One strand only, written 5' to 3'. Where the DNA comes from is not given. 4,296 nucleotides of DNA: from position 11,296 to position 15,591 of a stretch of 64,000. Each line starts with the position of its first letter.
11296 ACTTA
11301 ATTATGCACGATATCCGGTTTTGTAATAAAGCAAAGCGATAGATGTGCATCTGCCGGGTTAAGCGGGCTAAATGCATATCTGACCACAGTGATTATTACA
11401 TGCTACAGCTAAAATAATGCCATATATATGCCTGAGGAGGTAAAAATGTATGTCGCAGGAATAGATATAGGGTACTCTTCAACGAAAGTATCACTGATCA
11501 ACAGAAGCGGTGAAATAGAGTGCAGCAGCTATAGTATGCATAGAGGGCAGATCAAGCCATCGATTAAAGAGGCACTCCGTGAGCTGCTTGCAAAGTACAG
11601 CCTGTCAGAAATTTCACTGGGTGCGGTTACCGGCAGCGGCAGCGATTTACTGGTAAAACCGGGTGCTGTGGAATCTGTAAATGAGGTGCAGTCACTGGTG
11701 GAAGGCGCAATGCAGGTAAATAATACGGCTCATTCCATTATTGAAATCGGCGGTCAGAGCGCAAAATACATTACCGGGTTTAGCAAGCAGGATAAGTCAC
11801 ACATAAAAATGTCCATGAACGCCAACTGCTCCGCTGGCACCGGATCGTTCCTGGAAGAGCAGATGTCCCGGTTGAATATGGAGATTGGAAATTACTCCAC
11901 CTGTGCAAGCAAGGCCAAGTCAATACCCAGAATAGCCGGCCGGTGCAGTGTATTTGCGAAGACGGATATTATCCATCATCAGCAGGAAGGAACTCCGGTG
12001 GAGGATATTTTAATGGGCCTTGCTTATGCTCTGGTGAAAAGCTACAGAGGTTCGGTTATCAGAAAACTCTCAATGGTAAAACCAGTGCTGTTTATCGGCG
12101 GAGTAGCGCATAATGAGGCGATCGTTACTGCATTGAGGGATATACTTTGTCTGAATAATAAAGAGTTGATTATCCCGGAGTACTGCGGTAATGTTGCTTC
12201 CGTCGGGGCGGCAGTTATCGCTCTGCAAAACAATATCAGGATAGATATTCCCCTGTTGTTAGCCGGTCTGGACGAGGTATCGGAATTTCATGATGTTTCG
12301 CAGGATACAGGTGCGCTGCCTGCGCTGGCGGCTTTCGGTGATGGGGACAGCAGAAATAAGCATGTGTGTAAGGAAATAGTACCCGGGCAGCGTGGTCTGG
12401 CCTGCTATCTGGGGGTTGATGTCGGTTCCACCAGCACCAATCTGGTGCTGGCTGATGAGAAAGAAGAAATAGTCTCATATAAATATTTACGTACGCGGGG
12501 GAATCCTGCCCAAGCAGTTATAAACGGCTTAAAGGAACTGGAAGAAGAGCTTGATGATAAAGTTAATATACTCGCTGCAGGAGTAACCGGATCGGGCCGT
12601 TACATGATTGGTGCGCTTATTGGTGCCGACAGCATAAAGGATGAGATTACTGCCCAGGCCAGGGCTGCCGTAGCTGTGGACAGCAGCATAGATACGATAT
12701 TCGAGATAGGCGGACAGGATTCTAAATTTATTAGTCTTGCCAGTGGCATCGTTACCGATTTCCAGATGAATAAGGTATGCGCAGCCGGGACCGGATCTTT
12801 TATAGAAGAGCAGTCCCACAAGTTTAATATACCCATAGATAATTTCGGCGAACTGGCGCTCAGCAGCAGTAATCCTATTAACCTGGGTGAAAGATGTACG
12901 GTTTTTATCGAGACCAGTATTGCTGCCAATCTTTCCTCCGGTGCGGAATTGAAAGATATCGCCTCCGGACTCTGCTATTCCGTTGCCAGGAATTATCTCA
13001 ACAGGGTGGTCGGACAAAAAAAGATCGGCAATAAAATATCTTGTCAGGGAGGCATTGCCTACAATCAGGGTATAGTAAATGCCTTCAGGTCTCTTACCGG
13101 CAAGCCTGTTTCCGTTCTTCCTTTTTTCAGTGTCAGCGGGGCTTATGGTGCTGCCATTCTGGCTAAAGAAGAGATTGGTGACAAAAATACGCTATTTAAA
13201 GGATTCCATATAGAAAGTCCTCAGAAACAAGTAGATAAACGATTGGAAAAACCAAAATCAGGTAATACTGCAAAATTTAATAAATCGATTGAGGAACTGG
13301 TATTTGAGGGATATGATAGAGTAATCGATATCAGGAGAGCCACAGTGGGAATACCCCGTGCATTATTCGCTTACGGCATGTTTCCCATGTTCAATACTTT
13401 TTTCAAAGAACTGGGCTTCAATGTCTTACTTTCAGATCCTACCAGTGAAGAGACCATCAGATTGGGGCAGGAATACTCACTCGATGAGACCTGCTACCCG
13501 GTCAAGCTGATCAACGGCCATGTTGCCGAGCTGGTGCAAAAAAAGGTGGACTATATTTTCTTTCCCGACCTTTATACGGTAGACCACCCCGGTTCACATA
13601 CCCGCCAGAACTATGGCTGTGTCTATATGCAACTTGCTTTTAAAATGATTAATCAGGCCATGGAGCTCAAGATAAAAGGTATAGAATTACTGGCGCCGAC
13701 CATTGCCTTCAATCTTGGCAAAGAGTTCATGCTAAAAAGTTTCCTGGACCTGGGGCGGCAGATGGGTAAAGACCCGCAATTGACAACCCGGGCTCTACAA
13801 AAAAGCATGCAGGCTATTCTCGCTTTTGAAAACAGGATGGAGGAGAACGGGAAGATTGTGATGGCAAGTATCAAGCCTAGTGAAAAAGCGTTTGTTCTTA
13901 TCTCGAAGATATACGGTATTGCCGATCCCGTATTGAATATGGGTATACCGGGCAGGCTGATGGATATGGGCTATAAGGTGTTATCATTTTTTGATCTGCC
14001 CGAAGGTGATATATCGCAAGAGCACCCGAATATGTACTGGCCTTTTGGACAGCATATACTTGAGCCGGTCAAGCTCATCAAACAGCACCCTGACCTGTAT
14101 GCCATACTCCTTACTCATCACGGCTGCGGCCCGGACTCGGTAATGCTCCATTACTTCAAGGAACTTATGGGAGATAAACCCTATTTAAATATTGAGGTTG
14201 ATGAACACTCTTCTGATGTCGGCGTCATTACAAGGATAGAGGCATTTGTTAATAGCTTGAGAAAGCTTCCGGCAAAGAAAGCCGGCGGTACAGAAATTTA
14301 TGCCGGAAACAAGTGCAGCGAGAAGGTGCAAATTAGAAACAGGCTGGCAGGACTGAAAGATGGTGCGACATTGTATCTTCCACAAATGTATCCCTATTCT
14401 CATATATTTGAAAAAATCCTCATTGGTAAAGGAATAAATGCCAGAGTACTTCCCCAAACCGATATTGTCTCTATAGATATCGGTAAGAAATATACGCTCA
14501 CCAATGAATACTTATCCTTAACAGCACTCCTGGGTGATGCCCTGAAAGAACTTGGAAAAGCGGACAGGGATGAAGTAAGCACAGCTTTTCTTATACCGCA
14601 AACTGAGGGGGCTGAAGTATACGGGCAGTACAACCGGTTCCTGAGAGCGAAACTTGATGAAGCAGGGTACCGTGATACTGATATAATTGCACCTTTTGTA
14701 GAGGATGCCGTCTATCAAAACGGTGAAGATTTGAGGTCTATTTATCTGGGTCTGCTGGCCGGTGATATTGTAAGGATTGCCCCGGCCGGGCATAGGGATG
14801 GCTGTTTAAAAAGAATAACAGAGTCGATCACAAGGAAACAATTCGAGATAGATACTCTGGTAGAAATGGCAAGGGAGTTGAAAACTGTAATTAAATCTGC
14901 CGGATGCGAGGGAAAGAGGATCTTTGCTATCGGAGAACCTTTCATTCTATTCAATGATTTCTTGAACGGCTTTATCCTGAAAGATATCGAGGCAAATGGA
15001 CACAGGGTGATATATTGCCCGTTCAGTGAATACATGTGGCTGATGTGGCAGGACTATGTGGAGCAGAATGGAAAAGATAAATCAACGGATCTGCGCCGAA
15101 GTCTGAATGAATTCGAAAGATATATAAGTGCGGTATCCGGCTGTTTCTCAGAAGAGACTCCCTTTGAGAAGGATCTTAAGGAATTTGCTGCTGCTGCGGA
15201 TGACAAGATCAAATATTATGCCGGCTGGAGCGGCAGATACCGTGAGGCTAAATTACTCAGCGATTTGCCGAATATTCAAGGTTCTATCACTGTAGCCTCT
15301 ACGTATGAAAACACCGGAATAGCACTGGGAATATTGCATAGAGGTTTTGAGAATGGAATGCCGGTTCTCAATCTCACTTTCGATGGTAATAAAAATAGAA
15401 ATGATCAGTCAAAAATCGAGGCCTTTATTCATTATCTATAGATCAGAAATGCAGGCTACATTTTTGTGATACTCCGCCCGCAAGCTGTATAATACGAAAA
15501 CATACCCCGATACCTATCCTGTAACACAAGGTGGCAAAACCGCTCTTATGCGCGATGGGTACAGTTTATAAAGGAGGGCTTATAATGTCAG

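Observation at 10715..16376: DtxR-family regulator with iron-box-like palindrome preceding a 1330 aa double-activase / dehydratase-like fusion and a hypothetical protein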

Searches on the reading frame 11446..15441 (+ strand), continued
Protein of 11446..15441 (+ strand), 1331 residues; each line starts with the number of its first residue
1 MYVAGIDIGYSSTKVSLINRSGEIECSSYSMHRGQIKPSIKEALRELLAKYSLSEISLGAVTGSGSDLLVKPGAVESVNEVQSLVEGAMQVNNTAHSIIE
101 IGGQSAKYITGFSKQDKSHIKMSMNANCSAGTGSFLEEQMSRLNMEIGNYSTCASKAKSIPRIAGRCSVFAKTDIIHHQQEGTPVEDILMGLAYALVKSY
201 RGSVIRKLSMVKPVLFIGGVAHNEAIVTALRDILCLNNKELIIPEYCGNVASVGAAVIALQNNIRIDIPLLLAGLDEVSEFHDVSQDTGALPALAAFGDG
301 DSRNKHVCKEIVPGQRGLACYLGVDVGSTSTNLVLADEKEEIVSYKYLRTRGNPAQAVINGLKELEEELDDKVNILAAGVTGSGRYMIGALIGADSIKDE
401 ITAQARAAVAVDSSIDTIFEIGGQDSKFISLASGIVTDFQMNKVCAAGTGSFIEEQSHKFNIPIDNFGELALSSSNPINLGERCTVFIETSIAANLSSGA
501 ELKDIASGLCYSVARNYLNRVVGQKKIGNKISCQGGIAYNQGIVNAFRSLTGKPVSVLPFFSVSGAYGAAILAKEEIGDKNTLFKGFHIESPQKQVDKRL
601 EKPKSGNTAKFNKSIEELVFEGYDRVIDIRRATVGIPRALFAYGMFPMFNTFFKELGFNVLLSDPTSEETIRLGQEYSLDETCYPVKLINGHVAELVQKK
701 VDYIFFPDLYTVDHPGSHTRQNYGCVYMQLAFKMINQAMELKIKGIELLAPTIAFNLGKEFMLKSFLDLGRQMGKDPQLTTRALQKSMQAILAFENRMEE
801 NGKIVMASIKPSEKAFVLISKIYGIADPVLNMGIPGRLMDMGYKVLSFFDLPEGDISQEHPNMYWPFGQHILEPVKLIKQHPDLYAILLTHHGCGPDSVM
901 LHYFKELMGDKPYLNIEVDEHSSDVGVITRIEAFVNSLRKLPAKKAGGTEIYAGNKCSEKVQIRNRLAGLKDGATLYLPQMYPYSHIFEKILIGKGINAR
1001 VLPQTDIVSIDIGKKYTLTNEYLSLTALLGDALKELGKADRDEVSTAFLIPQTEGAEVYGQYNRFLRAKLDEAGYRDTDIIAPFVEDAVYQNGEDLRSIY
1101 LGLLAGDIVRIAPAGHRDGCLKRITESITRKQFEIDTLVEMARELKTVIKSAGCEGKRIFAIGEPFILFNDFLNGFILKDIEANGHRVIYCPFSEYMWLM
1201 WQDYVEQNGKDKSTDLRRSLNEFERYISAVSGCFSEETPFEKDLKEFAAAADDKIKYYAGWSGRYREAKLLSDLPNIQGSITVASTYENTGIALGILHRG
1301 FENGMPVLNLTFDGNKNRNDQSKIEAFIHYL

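Call 107: search_protein_families(library=pfam, proteins=[L005:278-3325:+, L005:3337-4722:+, L005:6503-7123:+, L005:7519-8115:+, L005:8208-9782:+, L005:15636-16217:+, L005:16221-17174:+, L005:17211-17834:+, L035:15124-17211:+, L035:7073-9787:-], max_evalue=0.0001)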
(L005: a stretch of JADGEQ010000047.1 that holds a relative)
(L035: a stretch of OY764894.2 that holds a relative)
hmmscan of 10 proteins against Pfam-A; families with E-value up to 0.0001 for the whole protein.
L005:278-3325:+ (1015 aa): 1 family
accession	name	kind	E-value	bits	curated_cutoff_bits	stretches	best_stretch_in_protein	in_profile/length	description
PF00873.25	ACR_tran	-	2.2e-161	539.2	28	1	8-1003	5-1019/1021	AcrB/AcrD/AcrF family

L005:3337-4722:+ (461 aa): 1 family
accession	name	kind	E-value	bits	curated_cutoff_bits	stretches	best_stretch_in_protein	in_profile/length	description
PF02321.23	OEP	-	1.7e-46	158.9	22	2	269-454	2-187/187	Outer membrane efflux protein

L005:6503-7123:+ (206 aa): 1 family
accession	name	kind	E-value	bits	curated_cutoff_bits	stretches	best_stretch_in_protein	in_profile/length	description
PF08242.18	Methyltransf_12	-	7.3e-05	23.9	30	0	49-132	1-90/98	Methyltransferase domain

L005:7519-8115:+ (198 aa): 0 families

L005:8208-9782:+ (524 aa): 2 families
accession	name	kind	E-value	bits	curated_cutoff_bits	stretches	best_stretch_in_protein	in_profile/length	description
PF00211.25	Guanylate_cyc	-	5.7e-29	101.5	21.9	1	339-522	5-181/183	Adenylate and Guanylate cyclase catalytic domain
PF00672.30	HAMP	-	9.9e-11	42.2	25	1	258-306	1-49/53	HAMP domain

L005:15636-16217:+ (193 aa): 1 family
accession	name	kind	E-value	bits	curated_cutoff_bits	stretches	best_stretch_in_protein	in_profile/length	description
PF00857.26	Isochorismatase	-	1.3e-23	84.4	27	1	10-150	1-152/175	Isochorismatase domain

L005:16221-17174:+ (317 aa): 3 families
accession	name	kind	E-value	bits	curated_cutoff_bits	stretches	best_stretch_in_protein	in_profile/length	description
PF12833.13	HTH_18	-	5.9e-21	75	33.6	1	238-315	1-78/80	Helix-turn-helix domain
PF01965.30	DJ-1_PfpI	-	3.2e-19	69.8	26.6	1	2-176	1-164/165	DJ-1/PfpI family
PF00165.29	HTH_AraC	-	1.3e-17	63.9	26.6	1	225-265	1-41/42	Bacterial regulatory helix-turn-helix proteins, AraC family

L005:17211-17834:+ (207 aa): 1 family
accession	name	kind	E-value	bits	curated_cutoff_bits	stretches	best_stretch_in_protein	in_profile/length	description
PF01965.30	DJ-1_PfpI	-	3.5e-22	79.4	26.6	1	15-182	3-163/165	DJ-1/PfpI family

L035:15124-17211:+ (695 aa): 3 families
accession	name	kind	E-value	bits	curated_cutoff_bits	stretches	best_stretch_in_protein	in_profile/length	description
PF00593.30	TonB_dep_Rec_b-barrel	-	1.1e-49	171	27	1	223-661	56-436/436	TonB dependent receptor-like, beta-barrel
PF07715.20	Plug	-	6.3e-13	49.6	23.9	1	52-156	2-107/107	TonB-dependent Receptor Plug Domain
PF14905.12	OMP_b-brl_3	-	7.6e-13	48.7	27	1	486-678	214-390/408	Outer membrane protein beta-barrel family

L035:7073-9787:- (904 aa): 4 families
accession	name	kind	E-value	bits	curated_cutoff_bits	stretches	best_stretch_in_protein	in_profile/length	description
PF03176.21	MMPL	-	8.5e-25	87.8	20.5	2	174-433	71-332/333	MMPL family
PF12349.14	Sterol-sensing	-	1.1e-07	32.3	22.3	1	264-393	5-134/153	Sterol-sensing domain of SREBP cleavage-activation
PF00873.25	ACR_tran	-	6.7e-07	27.9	28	1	697-871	841-1015/1021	AcrB/AcrD/AcrF family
PF02460.24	Patched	-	5.5e-06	26.7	23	1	262-392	25-154/156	Patched SSD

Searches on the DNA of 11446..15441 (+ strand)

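Call 44: search_rna_families(sources=[L082, L083, L091, L094, L005, L035, L084], threshold=gathering)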
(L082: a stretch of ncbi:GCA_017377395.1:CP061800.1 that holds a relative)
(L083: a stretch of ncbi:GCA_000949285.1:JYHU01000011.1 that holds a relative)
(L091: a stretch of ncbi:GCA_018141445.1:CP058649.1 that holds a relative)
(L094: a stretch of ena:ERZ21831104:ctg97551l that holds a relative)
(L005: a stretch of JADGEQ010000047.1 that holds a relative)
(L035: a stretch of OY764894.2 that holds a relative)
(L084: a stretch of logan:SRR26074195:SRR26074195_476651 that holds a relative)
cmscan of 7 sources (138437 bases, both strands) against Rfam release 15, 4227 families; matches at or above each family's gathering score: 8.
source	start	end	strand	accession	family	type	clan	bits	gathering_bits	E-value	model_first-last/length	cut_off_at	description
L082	12754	12937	+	RF00174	Cobalamin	Cis-reg; riboswitch;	CL00101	113.1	31.5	3.3e-27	1-189/189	no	Cobalamin riboswitch aptamer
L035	23148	23332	+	RF00174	Cobalamin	Cis-reg; riboswitch;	CL00101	101.9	31.5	5.2e-24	1-189/189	no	Cobalamin riboswitch aptamer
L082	5008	5191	+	RF00174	Cobalamin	Cis-reg; riboswitch;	CL00101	95.6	31.5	3.3e-22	1-189/189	no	Cobalamin riboswitch aptamer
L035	20312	20494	-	RF00174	Cobalamin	Cis-reg; riboswitch;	CL00101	90.9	31.5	7e-21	1-189/189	no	Cobalamin riboswitch aptamer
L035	23656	23883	+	RF00174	Cobalamin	Cis-reg; riboswitch;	CL00101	87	31.5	9.2e-20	1-189/189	no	Cobalamin riboswitch aptamer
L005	18230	18301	-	RF02541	LSU_rRNA_bacteria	Gene; rRNA;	CL00112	50.2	50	1.2e-11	2853-2925/2925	5'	Bacterial large subunit ribosomal RNA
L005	17970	18100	-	RF00001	5S_rRNA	Gene; rRNA;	CL00113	49.4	38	6.1e-07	1-120/120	no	5S ribosomal RNA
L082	353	398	-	RF01687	Acido-Lenti-1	Gene; sRNA;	-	38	37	0.0001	1-46/46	no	Acido-Lenti-1 RNA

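Call 47: search_rna_families(sources=[L001, L002, L006, L085, L086, L088, L089], threshold=gathering)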
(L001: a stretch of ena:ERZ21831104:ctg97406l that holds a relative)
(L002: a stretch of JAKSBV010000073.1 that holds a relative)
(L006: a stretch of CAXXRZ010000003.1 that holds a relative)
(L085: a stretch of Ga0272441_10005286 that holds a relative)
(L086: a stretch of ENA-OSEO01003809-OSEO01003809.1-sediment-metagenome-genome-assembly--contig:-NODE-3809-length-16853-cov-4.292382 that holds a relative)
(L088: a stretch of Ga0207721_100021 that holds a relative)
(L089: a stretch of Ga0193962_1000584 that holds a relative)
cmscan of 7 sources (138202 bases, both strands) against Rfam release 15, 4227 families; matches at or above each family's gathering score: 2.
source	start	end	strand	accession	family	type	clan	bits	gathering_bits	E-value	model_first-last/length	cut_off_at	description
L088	8529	8603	+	RF00005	tRNA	Gene; tRNA;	CL00001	64.8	29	1.8e-11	1-71/71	no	tRNA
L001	5387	5457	+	RF00005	tRNA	Gene; tRNA;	CL00001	63.5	29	4.3e-11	1-71/71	no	tRNA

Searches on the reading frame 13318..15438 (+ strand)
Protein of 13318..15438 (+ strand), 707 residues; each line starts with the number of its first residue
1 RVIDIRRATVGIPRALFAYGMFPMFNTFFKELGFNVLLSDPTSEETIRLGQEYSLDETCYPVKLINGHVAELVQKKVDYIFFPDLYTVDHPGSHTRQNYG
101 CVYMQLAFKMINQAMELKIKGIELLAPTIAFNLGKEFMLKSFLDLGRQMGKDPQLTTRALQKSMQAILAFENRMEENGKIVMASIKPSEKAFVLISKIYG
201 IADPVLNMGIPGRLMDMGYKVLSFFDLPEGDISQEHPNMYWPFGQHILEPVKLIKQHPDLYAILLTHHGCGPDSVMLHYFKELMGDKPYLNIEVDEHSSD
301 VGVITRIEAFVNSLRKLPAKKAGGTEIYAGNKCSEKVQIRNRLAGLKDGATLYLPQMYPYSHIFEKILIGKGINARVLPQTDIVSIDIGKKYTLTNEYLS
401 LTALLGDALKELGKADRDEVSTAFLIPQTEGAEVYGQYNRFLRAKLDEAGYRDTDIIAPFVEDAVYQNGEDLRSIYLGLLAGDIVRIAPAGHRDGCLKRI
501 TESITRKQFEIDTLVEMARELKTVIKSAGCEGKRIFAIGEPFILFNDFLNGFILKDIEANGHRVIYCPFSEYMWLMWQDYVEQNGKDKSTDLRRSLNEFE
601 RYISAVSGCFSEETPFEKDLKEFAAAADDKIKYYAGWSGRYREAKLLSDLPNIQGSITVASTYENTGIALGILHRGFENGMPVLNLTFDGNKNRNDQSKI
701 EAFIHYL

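Call 85: search_solved_structures(query=A3, max_evalue=1)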
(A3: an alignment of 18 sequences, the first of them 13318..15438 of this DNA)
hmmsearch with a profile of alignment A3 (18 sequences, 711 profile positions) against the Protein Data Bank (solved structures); distinct sequences matched with E-value up to 1: 2.
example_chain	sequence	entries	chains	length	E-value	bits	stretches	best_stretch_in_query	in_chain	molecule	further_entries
5h3c_A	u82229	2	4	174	0.025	16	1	172-232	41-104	Protein SUPPRESSOR OF npr1-1, CONSTITUTIVE 1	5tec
9p35_A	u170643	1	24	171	0.77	11.1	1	545-632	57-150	Ferritin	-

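Call 99: predict_structure(alignment_id=A4)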
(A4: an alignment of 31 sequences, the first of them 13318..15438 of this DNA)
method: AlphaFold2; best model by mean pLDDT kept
length: 707 residues; sequences in the alignment: 31
mean_pLDDT: 82.9   pTM: 0.85
mean pLDDT of the five models: 82.9, 82.6, 82.4, 79.3, 78.7
residues with pLDDT >= 90: 257; 70-90: 349; 50-70: 90; < 50: 11
segments of 3 or more residues with pLDDT < 50: 92-94, 199-202
pLDDT, mean of each block of 10 residues (from residue 1): 73 72 87 91 85 77 86 93 67 53 78 86 84 76 91 93 87 78 78 71 62 88 76 68 67 84 81 78 89 76 86 82 65 71 83 96 97 94 93 79 94 71 87 76 91 89 82 95 95 96 96 96 84 92 94 94 94 87 65 87 92 81 77 68 82 90 84 67 87 80 93
secondary structure, 60 per line:
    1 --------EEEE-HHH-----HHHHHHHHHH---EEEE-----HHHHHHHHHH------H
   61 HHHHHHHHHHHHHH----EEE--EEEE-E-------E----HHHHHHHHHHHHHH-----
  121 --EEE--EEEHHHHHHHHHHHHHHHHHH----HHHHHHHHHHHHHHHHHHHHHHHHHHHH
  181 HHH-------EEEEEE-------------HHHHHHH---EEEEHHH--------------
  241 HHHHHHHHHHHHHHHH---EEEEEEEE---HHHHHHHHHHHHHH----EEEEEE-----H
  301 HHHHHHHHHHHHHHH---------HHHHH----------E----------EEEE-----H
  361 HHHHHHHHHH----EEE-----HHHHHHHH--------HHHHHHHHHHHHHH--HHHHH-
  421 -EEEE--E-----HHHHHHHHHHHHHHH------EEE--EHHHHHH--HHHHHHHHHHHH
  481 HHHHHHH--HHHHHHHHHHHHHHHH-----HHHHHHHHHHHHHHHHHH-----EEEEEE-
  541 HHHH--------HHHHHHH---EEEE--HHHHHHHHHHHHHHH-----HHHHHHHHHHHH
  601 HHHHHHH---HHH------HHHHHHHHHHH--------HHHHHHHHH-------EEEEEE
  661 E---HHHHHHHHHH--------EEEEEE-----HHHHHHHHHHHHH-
elements in order (helices of 4 or more, strands of 3 or more residues): E9-12 H22-31 E35-38 H44-53 H60-74 E79-81 E84-87 H102-115 E123-125 E128-130 H131-148 H153-183 E191-196 H210-216 E220-223 H241-256 E260-267 H271-284 E289-294 H300-315 H325-329 E351-354 H360-370 E375-377 H383-390 H399-412 H415-419 E422-425 H434-448 E455-457 H461-466 H469-487 H490-505 H511-528 E534-539 H541-544 H553-559 E563-566 H569-583 H589-607 H620-630 H639-647 E655-661 H665-674 E683-688 H694-706

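Call 103: fold_search(model_id=the predicted structure, library=pdb)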
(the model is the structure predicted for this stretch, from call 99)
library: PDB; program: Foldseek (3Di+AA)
matches with E <= 10: 775; with E <= 0.001: 3
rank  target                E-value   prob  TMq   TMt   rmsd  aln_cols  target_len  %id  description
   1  6eno                  1.1e-04  1.00  0.29  0.45   8.4       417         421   13  Double cubane cluster oxidoreductase (released 2018-03-14)
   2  7yyl_D                1.2e-04  1.00  0.27  0.41   9.3       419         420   14  nucleotide-free DCCP:DCCP-R complex (released 2022-12-28)
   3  7yzm_A                5.5e-04  1.00  0.29  0.44   8.4       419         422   13  MgADPNP-bound DCCP:DCCP-R complex (released 2022-12-28)
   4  9i0g_A                1.7e-03  0.60  0.15  0.13  31.5       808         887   11  CryoEM structure of holo-GmNifEN (released 2025-11-05)
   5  5z2k                  2.6e-03  0.97  0.15  0.30  13.0       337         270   10  Structure of S38A mutant Mn-bound periplasmic metal binding protein from candidatus liberibacter asiaticus (released 2018-10-03)
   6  2dwu_B                3.7e-03  0.84  0.12  0.26  21.1       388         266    9  Crystal Structure of Glutamate Racemase Isoform RacE1 from Bacillus anthracis (released 2007-06-19)
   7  7me1_B                4.8e-03  0.94  0.16  0.31  12.4       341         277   11  YfeA oligomer crystal 1, form 1 (released 2021-08-25)
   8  9d9u_A                4.8e-03  0.44  0.12  0.19  18.9       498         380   11  Rhodospirillum rubrum Nitrogenase-like Methylthio-alkane Reductase Complex with an Oxidized P-cluster (released 2025-11-05)
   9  5uy0                  5.3e-03  0.95  0.16  0.32  12.3       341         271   10  YfeA from M9 minimal media supplemented with iron - Zn wavelength (released 2017-07-12)
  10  2gzm_B                5.3e-03  0.90  0.13  0.27  18.6       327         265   10  Crystal Structure of the Glutamate Racemase from Bacillus anthracis (released 2007-05-29)
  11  7me2_B                7.8e-03  0.92  0.16  0.32  12.4       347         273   10  YfeA oligomer crystal 2, form 2 (released 2021-08-25)
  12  2dwu_A                1.0e-02  0.85  0.13  0.27  18.3       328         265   10  Crystal Structure of Glutamate Racemase Isoform RacE1 from Bacillus anthracis (released 2007-06-19)
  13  7me1_A                1.3e-02  0.92  0.17  0.34  12.3       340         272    9  YfeA oligomer crystal 1, form 1 (released 2021-08-25)
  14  4udn                  1.3e-02  0.89  0.15  0.31  12.6       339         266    9  structure of metal-free periplasmic metal binding protein from candidatus liberibacter asiaticus (released 2015-02-11)
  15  4cl2                  1.6e-02  0.72  0.13  0.26  13.3       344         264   10  structure of periplasmic metal binding protein from candidatus liberibacter asiaticus (released 2015-01-28)
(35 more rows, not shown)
